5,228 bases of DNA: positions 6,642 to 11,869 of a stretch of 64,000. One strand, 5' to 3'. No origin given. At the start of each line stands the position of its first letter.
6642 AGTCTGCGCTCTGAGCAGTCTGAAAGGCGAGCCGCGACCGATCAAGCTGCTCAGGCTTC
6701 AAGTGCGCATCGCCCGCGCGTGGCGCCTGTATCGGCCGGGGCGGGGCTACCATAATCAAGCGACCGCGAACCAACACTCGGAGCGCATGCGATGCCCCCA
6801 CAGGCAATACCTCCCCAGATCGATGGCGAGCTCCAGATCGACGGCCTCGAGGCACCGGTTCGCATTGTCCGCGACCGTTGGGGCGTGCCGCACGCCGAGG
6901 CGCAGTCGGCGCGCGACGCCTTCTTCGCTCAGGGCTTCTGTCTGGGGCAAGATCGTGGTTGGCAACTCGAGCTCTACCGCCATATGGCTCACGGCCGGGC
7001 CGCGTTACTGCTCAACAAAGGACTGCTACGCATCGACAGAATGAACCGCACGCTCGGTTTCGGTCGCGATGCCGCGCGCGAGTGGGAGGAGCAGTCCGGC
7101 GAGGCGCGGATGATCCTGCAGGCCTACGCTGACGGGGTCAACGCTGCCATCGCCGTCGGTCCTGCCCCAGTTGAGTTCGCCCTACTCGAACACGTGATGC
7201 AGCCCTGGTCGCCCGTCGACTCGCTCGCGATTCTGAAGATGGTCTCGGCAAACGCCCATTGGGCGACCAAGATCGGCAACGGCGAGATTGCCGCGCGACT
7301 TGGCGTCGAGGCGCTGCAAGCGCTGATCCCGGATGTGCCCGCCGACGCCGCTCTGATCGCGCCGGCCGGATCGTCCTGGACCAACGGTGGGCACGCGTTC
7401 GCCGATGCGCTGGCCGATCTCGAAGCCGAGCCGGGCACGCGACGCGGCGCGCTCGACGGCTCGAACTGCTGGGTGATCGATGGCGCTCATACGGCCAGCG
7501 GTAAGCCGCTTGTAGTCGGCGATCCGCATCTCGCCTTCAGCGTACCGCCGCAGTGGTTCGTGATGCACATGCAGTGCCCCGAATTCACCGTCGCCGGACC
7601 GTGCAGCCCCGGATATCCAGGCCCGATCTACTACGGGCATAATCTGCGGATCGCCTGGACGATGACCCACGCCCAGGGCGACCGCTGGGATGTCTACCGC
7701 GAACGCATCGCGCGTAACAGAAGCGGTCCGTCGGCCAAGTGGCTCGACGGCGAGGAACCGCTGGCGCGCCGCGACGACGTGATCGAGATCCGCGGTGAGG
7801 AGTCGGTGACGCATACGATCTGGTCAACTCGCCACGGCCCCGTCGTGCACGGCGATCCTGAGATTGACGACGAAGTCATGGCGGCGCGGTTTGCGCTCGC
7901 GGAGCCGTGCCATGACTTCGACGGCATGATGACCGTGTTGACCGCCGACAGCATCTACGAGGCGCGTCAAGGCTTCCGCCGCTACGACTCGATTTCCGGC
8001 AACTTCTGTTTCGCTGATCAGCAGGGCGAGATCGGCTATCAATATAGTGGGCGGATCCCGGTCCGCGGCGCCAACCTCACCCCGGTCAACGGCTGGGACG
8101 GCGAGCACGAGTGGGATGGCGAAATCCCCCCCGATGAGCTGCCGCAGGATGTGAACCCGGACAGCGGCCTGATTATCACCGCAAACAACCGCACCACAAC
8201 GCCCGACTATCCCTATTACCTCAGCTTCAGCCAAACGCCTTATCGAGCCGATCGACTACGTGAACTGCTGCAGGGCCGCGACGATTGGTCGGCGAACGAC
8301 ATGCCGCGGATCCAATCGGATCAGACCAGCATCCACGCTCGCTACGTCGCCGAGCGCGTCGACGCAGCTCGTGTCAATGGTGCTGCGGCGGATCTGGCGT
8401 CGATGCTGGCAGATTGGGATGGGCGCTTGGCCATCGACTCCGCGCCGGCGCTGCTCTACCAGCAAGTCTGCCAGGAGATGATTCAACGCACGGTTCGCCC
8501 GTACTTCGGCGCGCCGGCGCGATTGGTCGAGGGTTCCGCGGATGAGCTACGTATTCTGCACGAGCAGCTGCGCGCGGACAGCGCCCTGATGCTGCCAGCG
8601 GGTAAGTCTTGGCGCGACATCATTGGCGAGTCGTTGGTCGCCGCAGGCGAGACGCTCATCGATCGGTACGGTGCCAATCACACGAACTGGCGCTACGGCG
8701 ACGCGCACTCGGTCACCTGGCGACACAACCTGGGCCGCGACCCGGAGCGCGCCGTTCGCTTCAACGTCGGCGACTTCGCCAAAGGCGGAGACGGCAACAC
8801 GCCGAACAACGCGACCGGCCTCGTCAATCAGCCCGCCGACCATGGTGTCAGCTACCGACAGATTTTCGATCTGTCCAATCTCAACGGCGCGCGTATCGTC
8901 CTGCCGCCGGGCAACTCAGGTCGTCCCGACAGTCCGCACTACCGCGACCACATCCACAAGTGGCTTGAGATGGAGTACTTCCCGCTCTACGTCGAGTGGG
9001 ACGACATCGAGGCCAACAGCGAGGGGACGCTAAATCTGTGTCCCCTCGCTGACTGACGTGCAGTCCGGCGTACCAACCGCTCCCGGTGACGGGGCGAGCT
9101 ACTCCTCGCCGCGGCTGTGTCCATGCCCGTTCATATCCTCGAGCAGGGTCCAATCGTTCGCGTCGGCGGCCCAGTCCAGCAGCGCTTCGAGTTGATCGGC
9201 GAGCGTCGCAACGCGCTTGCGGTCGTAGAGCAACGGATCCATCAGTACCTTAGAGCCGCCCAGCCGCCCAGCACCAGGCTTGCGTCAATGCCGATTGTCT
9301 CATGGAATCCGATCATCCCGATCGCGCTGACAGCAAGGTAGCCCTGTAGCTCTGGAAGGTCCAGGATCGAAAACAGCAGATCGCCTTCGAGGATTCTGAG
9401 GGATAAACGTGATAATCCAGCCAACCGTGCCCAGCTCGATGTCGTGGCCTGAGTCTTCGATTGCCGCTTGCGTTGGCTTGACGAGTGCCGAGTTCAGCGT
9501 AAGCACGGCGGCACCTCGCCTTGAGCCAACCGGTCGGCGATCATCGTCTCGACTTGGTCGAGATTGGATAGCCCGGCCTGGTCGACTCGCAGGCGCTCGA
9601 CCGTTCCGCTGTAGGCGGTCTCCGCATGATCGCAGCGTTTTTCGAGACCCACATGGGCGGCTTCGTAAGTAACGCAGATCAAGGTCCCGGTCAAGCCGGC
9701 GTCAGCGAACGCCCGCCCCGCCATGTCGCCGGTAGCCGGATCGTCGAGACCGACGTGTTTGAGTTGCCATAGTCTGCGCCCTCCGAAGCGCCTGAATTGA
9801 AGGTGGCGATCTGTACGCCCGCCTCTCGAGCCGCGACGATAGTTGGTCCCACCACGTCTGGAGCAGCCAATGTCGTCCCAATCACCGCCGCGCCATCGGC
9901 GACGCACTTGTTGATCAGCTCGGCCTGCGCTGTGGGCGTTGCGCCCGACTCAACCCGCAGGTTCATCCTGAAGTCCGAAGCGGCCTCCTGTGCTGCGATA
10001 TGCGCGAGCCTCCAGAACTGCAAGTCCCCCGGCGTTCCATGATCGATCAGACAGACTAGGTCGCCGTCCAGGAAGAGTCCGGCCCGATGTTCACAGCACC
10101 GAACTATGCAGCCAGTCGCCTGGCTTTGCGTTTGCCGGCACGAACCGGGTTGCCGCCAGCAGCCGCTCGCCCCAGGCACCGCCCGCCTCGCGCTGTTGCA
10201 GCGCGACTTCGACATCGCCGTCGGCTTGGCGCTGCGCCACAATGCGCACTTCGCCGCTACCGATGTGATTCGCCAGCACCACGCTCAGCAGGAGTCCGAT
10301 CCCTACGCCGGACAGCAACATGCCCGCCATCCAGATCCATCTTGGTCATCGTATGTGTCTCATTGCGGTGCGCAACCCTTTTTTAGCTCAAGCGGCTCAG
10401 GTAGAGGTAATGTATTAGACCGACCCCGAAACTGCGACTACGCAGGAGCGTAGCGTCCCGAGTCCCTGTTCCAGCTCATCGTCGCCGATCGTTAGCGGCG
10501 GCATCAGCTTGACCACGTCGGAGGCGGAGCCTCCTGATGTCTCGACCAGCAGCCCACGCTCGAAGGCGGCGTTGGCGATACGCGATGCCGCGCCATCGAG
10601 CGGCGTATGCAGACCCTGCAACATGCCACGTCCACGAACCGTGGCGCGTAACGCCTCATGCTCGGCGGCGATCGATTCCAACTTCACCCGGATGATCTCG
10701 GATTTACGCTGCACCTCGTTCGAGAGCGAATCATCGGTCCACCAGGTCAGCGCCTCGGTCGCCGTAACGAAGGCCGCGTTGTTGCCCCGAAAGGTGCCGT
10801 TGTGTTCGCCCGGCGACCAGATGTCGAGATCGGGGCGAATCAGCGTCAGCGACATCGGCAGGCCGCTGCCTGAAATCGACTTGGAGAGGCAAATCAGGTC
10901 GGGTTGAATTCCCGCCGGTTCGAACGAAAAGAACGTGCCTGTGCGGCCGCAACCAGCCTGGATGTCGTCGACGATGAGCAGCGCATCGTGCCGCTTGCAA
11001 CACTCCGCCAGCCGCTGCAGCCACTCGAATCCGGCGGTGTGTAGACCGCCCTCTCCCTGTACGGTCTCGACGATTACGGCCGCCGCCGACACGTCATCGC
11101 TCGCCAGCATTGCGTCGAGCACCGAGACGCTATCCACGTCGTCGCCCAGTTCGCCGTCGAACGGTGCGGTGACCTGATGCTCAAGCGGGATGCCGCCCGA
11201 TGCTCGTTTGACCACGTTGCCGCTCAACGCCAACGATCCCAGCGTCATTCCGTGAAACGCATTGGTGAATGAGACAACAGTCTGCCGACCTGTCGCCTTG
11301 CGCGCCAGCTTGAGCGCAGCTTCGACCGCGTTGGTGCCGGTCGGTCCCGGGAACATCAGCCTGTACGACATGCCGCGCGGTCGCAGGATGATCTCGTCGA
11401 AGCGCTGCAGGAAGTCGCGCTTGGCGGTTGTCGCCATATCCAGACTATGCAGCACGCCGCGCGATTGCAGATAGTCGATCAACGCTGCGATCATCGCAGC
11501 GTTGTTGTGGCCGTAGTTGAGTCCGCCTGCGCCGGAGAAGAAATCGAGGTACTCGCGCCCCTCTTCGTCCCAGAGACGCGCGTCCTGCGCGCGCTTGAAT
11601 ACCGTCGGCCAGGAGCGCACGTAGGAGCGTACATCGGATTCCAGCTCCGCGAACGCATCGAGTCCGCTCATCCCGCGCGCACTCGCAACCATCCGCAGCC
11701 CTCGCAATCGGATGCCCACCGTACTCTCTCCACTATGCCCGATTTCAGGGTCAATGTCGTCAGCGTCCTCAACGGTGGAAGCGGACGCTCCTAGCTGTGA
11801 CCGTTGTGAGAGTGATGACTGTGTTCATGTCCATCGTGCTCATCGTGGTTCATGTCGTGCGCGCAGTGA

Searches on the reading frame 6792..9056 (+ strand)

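Call 6: search_protein_families(library=pfam, proteins=[window:6792-9056:+], max_evalue=0.1)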
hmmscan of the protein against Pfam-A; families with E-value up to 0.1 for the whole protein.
window:6792-9056:+ (754 aa): 1 family
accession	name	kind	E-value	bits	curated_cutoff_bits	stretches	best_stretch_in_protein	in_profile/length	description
PF01804.23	Penicil_amidase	-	4.5e-184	614.6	21.3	1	22-741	1-675/675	Penicillin amidase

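Call 7: search_protein_families(library=padloc, proteins=[window:6792-9056:+], max_evalue=0.1)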
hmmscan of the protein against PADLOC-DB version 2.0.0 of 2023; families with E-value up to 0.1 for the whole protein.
window:6792-9056:+ (754 aa): 0 families

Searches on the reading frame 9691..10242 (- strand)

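Call 6: search_protein_families(library=pfam, proteins=[window:9691-10242:-], max_evalue=0.1)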
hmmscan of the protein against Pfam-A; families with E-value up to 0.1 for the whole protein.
window:9691-10242:- (183 aa): 1 family
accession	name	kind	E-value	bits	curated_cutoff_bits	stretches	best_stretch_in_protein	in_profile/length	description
PF13407.12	Peripla_BP_4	-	6.3e-10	39.5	35.1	1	75-157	11-95/258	Periplasmic binding protein domain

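Call 7: search_protein_families(library=padloc, proteins=[window:9691-10242:-], max_evalue=0.1)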
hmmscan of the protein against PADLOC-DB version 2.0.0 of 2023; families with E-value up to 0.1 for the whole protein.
window:9691-10242:- (183 aa): 0 families

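Call 8: search_protein_families(library=phrogs, proteins=[window:9691-10242:-], max_evalue=0.1)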
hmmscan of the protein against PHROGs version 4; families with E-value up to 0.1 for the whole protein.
window:9691-10242:- (183 aa): 0 families

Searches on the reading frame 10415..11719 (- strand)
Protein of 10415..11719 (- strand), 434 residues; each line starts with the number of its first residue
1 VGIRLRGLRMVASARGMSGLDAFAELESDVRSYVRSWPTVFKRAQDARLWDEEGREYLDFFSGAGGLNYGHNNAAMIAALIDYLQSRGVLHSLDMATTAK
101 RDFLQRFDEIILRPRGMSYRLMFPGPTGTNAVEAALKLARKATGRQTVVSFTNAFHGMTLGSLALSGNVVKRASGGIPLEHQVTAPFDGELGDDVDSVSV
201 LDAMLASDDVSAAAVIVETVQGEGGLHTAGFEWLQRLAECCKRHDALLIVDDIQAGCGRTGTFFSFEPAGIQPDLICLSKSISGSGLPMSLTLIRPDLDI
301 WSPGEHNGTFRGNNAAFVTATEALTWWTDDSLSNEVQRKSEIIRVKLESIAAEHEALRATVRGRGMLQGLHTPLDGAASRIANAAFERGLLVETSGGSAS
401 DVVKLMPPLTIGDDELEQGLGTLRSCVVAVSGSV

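Call 6: search_protein_families(library=pfam, proteins=[window:10415-11719:-], max_evalue=0.1)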
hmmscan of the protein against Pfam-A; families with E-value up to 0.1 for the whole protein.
window:10415-11719:- (434 aa): 1 family
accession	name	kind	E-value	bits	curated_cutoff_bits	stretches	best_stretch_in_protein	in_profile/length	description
PF00202.27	Aminotran_3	-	1.2e-79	268.3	30.5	1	38-426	10-402/403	Aminotransferase class-III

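Call 7: search_protein_families(library=padloc, proteins=[window:10415-11719:-], max_evalue=0.1)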
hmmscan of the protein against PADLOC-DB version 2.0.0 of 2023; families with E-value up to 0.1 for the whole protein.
window:10415-11719:- (434 aa): 2 families
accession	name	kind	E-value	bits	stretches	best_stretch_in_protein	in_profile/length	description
PDLC03378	MTase_II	-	0.013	12.8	1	57-75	5-23/344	Type II methyltransferase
PDLC03234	MTase_II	-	0.067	10.4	1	56-75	6-25/375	Type II methyltransferase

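Call 8: search_protein_families(library=phrogs, proteins=[window:10415-11719:-], max_evalue=0.1)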
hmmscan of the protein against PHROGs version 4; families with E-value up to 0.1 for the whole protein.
window:10415-11719:- (434 aa): 1 family
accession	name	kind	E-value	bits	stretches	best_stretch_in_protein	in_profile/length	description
phrog_2736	-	other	8e-26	92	1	32-426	28-361/370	aminotransferase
